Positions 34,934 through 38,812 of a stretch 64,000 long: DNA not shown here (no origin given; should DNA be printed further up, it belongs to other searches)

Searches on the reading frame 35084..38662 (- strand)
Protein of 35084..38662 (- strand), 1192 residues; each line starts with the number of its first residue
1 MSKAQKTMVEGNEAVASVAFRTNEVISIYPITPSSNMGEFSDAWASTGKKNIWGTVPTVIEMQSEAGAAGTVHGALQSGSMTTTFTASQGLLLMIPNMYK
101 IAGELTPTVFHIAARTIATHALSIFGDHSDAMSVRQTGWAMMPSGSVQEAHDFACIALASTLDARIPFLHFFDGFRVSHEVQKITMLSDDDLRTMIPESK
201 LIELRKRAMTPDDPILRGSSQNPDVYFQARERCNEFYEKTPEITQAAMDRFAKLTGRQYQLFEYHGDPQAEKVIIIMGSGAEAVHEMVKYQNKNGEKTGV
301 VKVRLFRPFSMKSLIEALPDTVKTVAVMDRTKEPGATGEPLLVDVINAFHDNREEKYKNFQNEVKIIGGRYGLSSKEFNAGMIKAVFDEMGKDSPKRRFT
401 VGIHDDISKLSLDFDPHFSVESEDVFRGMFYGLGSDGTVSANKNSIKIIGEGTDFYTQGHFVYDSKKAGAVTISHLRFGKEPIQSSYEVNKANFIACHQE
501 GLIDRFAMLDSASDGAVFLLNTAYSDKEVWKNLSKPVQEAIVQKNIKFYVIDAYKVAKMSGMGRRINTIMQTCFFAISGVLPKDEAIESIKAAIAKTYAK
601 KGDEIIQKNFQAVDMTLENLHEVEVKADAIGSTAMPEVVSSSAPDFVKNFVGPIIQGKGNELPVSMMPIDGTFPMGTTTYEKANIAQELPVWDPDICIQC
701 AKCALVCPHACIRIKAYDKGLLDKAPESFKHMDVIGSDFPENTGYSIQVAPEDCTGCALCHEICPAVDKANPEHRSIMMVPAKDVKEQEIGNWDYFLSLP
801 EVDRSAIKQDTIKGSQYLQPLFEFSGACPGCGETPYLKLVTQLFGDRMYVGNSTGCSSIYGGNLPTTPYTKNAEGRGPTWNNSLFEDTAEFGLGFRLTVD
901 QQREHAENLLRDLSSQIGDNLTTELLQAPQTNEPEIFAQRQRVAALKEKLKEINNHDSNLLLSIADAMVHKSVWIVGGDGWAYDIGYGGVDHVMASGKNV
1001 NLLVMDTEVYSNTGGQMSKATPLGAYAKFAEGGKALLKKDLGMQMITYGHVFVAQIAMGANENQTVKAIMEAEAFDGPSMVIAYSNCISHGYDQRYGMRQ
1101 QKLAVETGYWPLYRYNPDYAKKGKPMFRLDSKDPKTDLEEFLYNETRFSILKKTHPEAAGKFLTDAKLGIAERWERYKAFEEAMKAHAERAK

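Call 72: search_protein_families(library=ncbifam, proteins=[window:35084-38662:-], max_evalue=0.00001)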
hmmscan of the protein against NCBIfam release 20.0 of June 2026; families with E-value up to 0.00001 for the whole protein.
window:35084-38662:- (1192 aa): 28 families (the best 25 are shown)
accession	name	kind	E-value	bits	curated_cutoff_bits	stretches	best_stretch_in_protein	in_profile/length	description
TIGR02176.1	pyruv_ox_red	equivalog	0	1760.2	911.35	1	8-1180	3-1165/1167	pyruvate:ferredoxin (flavodoxin) oxidoreductase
NF040682.1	PorA_Arch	equivalog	9.3e-57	192.7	550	1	6-355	3-344/387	pyruvate synthase subunit PorA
NF007201.0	PRK09622.1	equivalog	7.1e-52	176.7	590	1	8-401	12-389/405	2-oxoacid:ferredoxin oxidoreductase subunit alpha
NF006233.0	PRK08367.1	equivalog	9.6e-42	143.2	625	1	6-352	4-342/394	pyruvate ferredoxin oxidoreductase subunit alpha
NF045764.1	PhenlGlyoxDHPadG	equivalog_domain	4.8e-37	127.4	700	1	7-352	3-349/398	NADH-dependent phenylglyoxylate dehydrogenase subunit alpha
NF006232.0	PRK08366.1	equivalog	7.5e-34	117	646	1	3-338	4-331/394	2-ketoisovalerate ferredoxin oxidoreductase subunit alpha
NF008819.1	PRK11865.1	equivalog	3.2e-30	105.4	405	1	972-1157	93-283/300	pyruvate synthase subunit PorB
NF045791.1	OxalOxredalpha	equivalog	4e-28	98.6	500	1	7-351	5-344/395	oxalate oxidoreductase subunit alpha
NF008818.0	PRK11864.1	subfamily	8.7e-28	97.3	405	1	972-1181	92-296/300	3-methyl-2-oxobutanoate dehydrogenase subunit beta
NF045792.1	OxalOxredbeta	equivalog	1.2e-18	67.2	590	1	972-1164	103-297/311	oxalate oxidoreductase subunit beta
NF006412.0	PRK08659.1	equivalog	2.8e-15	56.4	411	1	4-327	3-331/378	2-oxoacid:acceptor oxidoreductase subunit alpha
TIGR02175.1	PorC_KorC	subfamily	6.4e-14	52.1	81.1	1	430-619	6-174/177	2-oxoacid:acceptor oxidoreductase, gamma subunit, pyruvate/2-ketoisovalerate family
TIGR03710.1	OAFO_sf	subfamily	8.7e-14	51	482.75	1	3-329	190-521/561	2-oxoacid:acceptor oxidoreductase subunit alpha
NF040683.1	PorC_Meth_Thtga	equivalog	1.6e-12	47.5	270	1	430-621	6-174/177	pyruvate synthase subunit PorC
NF005507.0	PRK07119.1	subfamily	2.4e-10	39.8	399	1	5-326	3-302/352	3-methyl-2-oxobutanoate dehydrogenase subunit VorB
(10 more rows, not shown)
